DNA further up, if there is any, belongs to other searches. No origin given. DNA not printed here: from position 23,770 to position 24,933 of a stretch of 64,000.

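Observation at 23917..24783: Compositionally foreign gene spliced precisely between carA and carB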

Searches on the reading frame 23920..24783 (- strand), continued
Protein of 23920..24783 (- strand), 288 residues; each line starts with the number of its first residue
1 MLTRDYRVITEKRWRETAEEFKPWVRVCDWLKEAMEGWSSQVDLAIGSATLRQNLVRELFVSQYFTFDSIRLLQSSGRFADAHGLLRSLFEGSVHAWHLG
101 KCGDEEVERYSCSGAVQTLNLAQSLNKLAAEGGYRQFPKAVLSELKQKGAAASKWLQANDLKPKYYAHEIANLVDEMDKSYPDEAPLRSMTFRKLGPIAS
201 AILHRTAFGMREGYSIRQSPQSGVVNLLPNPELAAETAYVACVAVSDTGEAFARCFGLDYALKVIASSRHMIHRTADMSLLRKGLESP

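Call 49: search_protein_families(library=pfam, alignment_id=A2, max_evalue=10)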
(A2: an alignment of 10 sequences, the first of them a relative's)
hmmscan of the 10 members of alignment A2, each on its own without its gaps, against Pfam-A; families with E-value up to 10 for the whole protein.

A. member 1, P0001 (288 aa): 3 families
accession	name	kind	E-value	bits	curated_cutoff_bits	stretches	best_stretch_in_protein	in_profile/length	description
PF18928.5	DUF5677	-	1.9e-09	38.3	27.1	1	55-178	3-132/166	Family of unknown function (DUF5677)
PF17716.6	RIMC1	-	0.0044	16.7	25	1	66-122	156-210/256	RAB7A-interacting MON1-CCZ1 complex subunit 1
PF22491.1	DUF6988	-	0.043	14.1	27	1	69-129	10-78/167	Family of unknown function (DUF6988)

B. families by the number of members that match (of 10 scanned): 6 families
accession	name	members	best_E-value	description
PF18928.5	DUF5677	10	7.1e-22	Family of unknown function (DUF5677)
PF22491.1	DUF6988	3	0.043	Family of unknown function (DUF6988)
PF17716.6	RIMC1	2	0.0044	RAB7A-interacting MON1-CCZ1 complex subunit 1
PF05280.16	FlhC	1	0.064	Flagellar transcriptional activator (FlhC)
PF07515.17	TraI_2_C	1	0.069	Putative conjugal transfer nickase/helicase TraI C-term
PF13079.11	DUF3916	1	0.19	Protein of unknown function (DUF3916)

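Call 52: fold_search(model_id=the predicted structure, library=pdb)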
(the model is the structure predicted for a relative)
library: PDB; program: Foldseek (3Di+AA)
matches with E <= 10: 547; with E <= 0.001: 0
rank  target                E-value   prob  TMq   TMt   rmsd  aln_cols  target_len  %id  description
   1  4tql_A                7.5e-02  0.12  0.11  0.13  33.5       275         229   12  Computationally designed three helix bundle (released 2014-10-15)
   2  6e9t_A                9.1e-02  0.69  0.22  0.27  19.0       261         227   15  DHF58 filament (released 2018-11-21)
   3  7ue2_A                1.4e-01  0.20  0.15  0.14  21.1       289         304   14  Crystal structure of designed helical repeat protein RPB_PLP3_R6 bound to PLPx6 peptide (released 2023-03-29)
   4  6h2x                  1.5e-01  0.13  0.14  0.12  43.9       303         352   10  MukB coiled-coil elbow from E. coli (released 2019-03-06)
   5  8y6v_G                2.1e-01  0.20  0.19  0.18  24.8       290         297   11  Near-atomic structure of icosahedrally averaged jumbo bacteriophage PhiKZ capsid (released 2024-08-14)
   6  7zw4_A                2.4e-01  0.15  0.16  0.16  23.0       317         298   16  Crystal structure of Talin R7R8 domains with Caskin-2 LD-peptide (released 2023-05-31)
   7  9kme_B                2.7e-01  0.51  0.27  0.32  13.9       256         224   12  Crystal structure of soluble bacteriorhodopsin NeuroBR_A (released 2025-06-04)
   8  6ivq_B                2.7e-01  0.13  0.16  0.17  25.5       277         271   12  Crystal structure of a membrane protein S19A (released 2019-11-06)
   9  9c4k_B                3.3e-01  0.14  0.15  0.04  42.3       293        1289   11  Yersinia entomophaga holotoxin complex in prepore conformation (released 2025-12-31)
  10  6ivn_B                3.3e-01  0.13  0.17  0.17  25.1       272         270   10  Crystal structure of a membrane protein G264A (released 2019-11-06)
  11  6ivn_D                4.0e-01  0.12  0.17  0.17  24.9       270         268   10  Crystal structure of a membrane protein G264A (released 2019-11-06)
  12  1h2s_A                4.2e-01  0.54  0.30  0.36  13.5       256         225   16  Molecular basis of transmenbrane signalling by sensory rhodopsin II-transducer complex (released 2002-10-10)
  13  9qwr_B                4.6e-01  0.23  0.16  0.23  29.4       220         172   12  MIC60 helical bundle dimer (released 2026-02-25)
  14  5jjn_A                5.8e-01  0.25  0.24  0.28  14.2       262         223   15  Structure of the SRII/HtrII(G83F) Complex in P212121 space group ("V" shape) (released 2017-02-15)
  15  6iv0_B                5.8e-01  0.08  0.15  0.16  25.5       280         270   12  Crystal structure of a bacterial Bestrophin homolog from Klebsiella pneumoniae with a mutation I180A (released 2019-11-13)
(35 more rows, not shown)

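Call 54: fold_search(model_id=the predicted structure, library=viral)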
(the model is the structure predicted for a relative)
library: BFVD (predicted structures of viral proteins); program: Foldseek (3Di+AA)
matches with E <= 10: 276; with E <= 0.001: 0
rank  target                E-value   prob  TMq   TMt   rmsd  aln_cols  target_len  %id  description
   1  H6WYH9                7.9e-02  0.35  0.15  0.17  20.7       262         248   10  Tail related protein [Hafnia phage Enc34]
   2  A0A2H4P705            9.6e-02  0.20  0.15  0.06  50.4       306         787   13  GDSL-like lipase [Pseudomonas phage nickie]
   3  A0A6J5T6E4            2.1e-01  0.28  0.17  0.13  36.7       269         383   14  Uncharacterized protein [uncultured Caudovirales phage]
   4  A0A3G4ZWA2            2.6e-01  0.21  0.20  0.18  22.6       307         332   10  Transmembrane protein [Edafosvirus sp.]
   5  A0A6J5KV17            2.6e-01  0.09  0.11  0.12  43.7       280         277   15  Uncharacterized protein [uncultured Caudovirales phage]
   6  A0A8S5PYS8            3.3e-01  0.10  0.15  0.06  36.7       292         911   15  Tail fiber protein [Podoviridae sp. ctIlO27]
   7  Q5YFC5                3.5e-01  0.13  0.16  0.15  39.4       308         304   12  Uncharacterized protein [Singapore grouper iridovirus]
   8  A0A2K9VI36            3.8e-01  0.13  0.15  0.06  34.8       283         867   10  Bacteriophage T7 tail fibre protein-like N-terminal domain-containing protein [Pseudomonas phage PollyC]
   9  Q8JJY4                3.8e-01  0.09  0.14  0.07  44.0       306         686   14  Putative myosine-like protein [Spodoptera frugiperda ascovirus 1a]
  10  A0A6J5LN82            5.1e-01  0.06  0.11  0.09  42.9       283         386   14  Uncharacterized protein (Fragment) [uncultured Caudovirales phage]
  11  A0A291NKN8            5.9e-01  0.08  0.14  0.05  41.2       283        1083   14  Tail fiber protein [Salmonella phage SP01]
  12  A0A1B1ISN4            6.2e-01  0.06  0.13  0.07  31.1       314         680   11  (no name in the UniProt tables at hand)
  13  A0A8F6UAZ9            6.5e-01  0.10  0.18  0.11  34.4       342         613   12  Putative DNA double-strand break repair rad50 ATPase-like protein [Rhinella marina erythrocytic-like virus]
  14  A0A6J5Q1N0            6.5e-01  0.08  0.14  0.15  42.7       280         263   16  Uncharacterized protein [uncultured Caudovirales phage]
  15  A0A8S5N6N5            7.1e-01  0.06  0.13  0.08  43.0       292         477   16  STRUCTURAL MAINTENANCE OF CHROMOSOMES PROTEIN [Siphoviridae sp. ctfWC31]
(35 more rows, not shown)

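Call 57: find_related_loci(query=A3, collection=viral_contigs, flank=6000)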
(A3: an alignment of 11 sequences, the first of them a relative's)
Query A3 (288 aa) in viral_contigs; peptide patterns used: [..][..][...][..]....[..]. (x = any residue, [..] = any of these).
30 stretches matched a pattern, but none encodes a relative of the query by tblastn (E <= 1e-3).

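Call 58: find_related_loci(query=window:23920-24783:-, collection=metagenome_contigs, flank=6000)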
Query window:23920-24783:- (288 aa) in metagenome_contigs; peptide patterns used: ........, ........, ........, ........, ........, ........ (x = any residue, [..] = any of these).
73 stretches matched a pattern, but none encodes a relative of the query by tblastn (E <= 1e-3).

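Call 67: search_protein_families(library=padloc, proteins=[P0008, P0006, P0002, P0004, P0010], max_evalue=1)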
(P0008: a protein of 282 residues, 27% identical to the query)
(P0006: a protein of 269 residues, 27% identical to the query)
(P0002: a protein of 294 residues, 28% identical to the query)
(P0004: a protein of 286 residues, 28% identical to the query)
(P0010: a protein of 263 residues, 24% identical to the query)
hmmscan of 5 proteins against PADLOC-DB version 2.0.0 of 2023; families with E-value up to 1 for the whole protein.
P0008 (282 aa): 1 family
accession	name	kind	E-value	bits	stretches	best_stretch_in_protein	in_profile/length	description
PDLC04429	PDC-M12B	-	0.028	12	1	32-83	195-248/261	-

P0006 (269 aa): 0 families

P0002 (294 aa): 0 families

P0004 (286 aa): 1 family
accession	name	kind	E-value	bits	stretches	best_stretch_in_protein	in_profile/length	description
PDLC04019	PD-Lambda-5_B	-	0.026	12.4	1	20-49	68-97/167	-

P0010 (263 aa): 0 families

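Call 71: search_dna_similar(query=window:23920-24783:-, collection=phages, mode=protein, max_evalue=0.01)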
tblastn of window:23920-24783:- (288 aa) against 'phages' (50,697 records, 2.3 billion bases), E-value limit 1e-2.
No match.

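Call 72: search_dna_similar(query=window:23920-24783:-, collection=plasmids, mode=protein, max_evalue=0.01)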
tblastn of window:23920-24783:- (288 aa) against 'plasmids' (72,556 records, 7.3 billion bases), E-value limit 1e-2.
No match.

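Call 73: search_dna_similar(query=P0008, collection=phages, mode=protein, max_evalue=0.001)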
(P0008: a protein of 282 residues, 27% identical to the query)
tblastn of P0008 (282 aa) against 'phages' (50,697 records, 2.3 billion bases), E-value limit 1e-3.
No match.

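Call 74: search_dna_similar(query=P0008, collection=plasmids, mode=protein, max_evalue=0.001)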
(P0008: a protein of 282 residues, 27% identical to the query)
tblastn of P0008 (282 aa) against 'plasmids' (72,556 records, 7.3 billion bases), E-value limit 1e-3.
No match.

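Call 75: find_encoding_contigs(protein=P0003, flank=8000, max_places=3)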
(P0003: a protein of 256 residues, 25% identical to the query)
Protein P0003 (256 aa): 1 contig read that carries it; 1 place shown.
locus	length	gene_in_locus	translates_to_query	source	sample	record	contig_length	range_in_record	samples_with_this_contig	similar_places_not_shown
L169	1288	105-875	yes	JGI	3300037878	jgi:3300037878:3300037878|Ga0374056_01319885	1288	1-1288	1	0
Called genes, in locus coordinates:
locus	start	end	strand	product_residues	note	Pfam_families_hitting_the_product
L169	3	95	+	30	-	?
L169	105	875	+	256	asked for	PF18928:DUF5677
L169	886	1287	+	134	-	?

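Call 76: find_encoding_contigs(protein=P0007, flank=8000, max_places=3)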
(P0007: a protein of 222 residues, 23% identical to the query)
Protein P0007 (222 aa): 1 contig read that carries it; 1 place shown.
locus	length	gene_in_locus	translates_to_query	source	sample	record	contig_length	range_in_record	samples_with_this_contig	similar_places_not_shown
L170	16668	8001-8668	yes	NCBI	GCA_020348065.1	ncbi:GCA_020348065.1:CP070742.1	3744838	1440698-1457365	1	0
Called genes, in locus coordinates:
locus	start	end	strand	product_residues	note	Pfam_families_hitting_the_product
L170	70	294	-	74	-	-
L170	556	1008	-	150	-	PF19502:DUF6036 (weak)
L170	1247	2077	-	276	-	PF02567:PhzC-PhzF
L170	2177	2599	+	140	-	-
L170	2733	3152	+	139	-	PF02310:B12-binding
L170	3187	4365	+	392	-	PF02771:Acyl-CoA_dh_N, PF02770:Acyl-CoA_dh_M, PF00441:Acyl-CoA_dh_1, PF08028:Acyl-CoA_dh_2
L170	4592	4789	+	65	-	PF18993:Rv0078B (weak)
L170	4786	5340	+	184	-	-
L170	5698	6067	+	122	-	-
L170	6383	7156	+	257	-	PF13391:HNH_2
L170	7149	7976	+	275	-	PF18928:DUF5677 (weak)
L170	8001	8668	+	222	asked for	PF18928:DUF5677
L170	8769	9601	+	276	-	PF19303:Anticodon_3 (weak), PF08264:Anticodon_1 (weak), PF01588:tRNA_bind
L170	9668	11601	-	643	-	PF11028:TMEM260_N, PF13431:TPR_17 (faint), PF21033:RMD1-3 (faint), PF13424:TPR_12 (weak), PF00515:TPR_1, PF13181:TPR_8 (weak), PF13424:TPR_12, PF13414:TPR_11, +4 more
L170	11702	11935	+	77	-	-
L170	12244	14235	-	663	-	PF00930:DPPIV_N (faint), PF26550:Tricorn_2nd (weak), PF26549:Tricorn_N, PF07676:PD40 (weak), PF26549:Tricorn_N (weak), PF05448:AXE1 (faint), PF20434:BD-FAE (weak), PF00326:Peptidase_S9, +1 more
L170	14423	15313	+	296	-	PF00892:EamA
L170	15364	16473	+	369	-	PF01103:Omp85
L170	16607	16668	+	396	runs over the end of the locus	PF13349:DUF4097 (faint)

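Call 77: find_encoding_contigs(protein=P0011, flank=8000, max_places=3)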
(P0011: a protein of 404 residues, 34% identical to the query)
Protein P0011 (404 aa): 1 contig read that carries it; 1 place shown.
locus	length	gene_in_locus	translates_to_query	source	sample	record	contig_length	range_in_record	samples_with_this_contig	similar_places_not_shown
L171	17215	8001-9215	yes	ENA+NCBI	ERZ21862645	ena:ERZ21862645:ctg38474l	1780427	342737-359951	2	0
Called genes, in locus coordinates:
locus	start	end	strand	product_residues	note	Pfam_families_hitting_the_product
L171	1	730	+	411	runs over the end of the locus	PF00890:FAD_binding_2 (weak), PF01134:GIDA (faint), PF03486:HI0933_like, PF07992:Pyr_redox_2 (weak), PF13738:Pyr_redox_3 (weak), PF22780:HI0933_like_1st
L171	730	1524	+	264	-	PF26363:Phospholipase-like (faint), PF01764:Lipase_3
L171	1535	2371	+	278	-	PF02588:YitT_membrane, PF10035:DUF2179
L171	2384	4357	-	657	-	PF00015:MCPsignal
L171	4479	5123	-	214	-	-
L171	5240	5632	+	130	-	-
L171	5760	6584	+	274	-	PF02492:cobW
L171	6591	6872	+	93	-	PF01455:HupF_HypC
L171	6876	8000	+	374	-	PF01924:HypD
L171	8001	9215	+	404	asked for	PF18928:DUF5677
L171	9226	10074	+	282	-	PF01488:Shikimate_DH (weak), PF03446:NAD_binding_2, PF03807:F420_oxidored, PF14833:NAD_binding_11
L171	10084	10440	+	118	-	PF12643:MazG-like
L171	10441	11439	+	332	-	PF00586:AIRS, PF02769:AIRS_C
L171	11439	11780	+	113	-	PF01155:HypA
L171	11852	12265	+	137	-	-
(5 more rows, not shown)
